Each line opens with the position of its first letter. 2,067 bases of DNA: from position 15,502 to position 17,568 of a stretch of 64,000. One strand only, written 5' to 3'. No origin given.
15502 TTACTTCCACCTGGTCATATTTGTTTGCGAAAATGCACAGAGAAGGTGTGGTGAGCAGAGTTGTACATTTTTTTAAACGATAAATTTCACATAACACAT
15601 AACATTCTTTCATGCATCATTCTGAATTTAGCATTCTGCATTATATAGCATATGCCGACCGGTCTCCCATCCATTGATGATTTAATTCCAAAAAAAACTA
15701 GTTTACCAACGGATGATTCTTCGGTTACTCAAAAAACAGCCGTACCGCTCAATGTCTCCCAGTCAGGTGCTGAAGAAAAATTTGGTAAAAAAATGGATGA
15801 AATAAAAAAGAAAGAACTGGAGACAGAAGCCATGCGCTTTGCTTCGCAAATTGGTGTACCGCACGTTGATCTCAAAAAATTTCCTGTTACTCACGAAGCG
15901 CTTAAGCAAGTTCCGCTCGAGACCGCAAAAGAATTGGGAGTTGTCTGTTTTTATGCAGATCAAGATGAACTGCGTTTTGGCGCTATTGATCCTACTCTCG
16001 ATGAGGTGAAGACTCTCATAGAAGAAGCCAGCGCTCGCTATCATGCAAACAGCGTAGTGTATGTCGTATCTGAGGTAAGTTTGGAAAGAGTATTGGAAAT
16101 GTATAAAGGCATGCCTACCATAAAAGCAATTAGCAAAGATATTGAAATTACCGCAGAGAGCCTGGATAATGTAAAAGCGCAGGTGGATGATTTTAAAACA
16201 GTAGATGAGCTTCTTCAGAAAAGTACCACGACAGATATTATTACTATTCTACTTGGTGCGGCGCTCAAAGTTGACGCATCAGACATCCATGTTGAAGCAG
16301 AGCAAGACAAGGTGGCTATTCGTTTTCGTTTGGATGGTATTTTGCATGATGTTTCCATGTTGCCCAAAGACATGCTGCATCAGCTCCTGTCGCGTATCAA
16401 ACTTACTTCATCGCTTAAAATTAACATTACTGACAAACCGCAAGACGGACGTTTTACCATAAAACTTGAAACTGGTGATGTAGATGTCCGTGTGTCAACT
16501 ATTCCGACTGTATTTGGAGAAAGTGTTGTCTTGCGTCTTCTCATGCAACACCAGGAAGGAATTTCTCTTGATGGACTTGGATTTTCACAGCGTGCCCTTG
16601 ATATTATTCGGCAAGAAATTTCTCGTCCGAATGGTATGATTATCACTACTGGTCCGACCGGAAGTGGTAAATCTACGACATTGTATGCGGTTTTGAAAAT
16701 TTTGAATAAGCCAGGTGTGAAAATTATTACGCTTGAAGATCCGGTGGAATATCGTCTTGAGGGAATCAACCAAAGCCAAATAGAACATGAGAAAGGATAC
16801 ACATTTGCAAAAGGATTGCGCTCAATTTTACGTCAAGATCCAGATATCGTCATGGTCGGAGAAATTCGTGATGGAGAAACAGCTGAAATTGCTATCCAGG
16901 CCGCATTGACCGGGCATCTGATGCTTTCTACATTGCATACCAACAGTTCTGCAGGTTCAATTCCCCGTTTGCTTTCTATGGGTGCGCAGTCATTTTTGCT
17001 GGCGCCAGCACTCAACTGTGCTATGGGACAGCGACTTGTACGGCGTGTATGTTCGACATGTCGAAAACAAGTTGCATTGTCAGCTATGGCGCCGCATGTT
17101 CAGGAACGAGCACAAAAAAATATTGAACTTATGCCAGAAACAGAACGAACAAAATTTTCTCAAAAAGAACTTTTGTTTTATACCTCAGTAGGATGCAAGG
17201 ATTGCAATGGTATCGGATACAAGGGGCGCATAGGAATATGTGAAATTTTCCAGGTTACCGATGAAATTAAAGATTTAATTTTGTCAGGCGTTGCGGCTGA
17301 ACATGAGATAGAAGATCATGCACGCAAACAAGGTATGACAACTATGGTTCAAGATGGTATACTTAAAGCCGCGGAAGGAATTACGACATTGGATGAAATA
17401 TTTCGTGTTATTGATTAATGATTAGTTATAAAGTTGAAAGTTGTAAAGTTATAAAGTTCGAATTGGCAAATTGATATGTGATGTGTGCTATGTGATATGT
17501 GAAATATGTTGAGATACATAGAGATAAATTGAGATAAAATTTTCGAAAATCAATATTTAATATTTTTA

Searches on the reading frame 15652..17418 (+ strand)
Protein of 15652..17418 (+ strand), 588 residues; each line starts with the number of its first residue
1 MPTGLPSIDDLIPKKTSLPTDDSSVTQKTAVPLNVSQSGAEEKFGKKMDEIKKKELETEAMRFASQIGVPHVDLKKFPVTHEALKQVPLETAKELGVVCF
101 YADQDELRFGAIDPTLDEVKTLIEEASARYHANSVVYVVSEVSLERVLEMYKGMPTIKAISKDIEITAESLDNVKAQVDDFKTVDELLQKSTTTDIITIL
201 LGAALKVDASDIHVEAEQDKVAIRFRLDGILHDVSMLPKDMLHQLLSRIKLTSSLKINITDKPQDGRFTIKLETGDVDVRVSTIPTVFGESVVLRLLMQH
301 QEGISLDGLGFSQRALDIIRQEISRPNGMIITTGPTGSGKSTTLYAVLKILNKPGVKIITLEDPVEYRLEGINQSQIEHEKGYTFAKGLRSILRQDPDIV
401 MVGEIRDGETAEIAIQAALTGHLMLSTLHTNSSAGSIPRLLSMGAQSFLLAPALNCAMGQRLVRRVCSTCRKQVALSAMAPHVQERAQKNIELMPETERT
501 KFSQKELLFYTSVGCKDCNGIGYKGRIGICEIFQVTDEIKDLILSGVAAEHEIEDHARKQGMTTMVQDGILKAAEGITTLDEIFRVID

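Call 5: search_protein_families(library=pfam, proteins=[window:15652-17418:+])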
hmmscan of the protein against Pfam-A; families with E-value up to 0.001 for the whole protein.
window:15652-17418:+ (588 aa): 2 families
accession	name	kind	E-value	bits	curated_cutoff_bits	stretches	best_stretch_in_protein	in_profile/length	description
PF00437.27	T2SSE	-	2.2e-123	412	24.9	1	194-585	9-370/370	Type II/IV secretion system protein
PF05157.20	MshEN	-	3.1e-07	30.7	23.1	1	68-153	2-85/90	MshEN domain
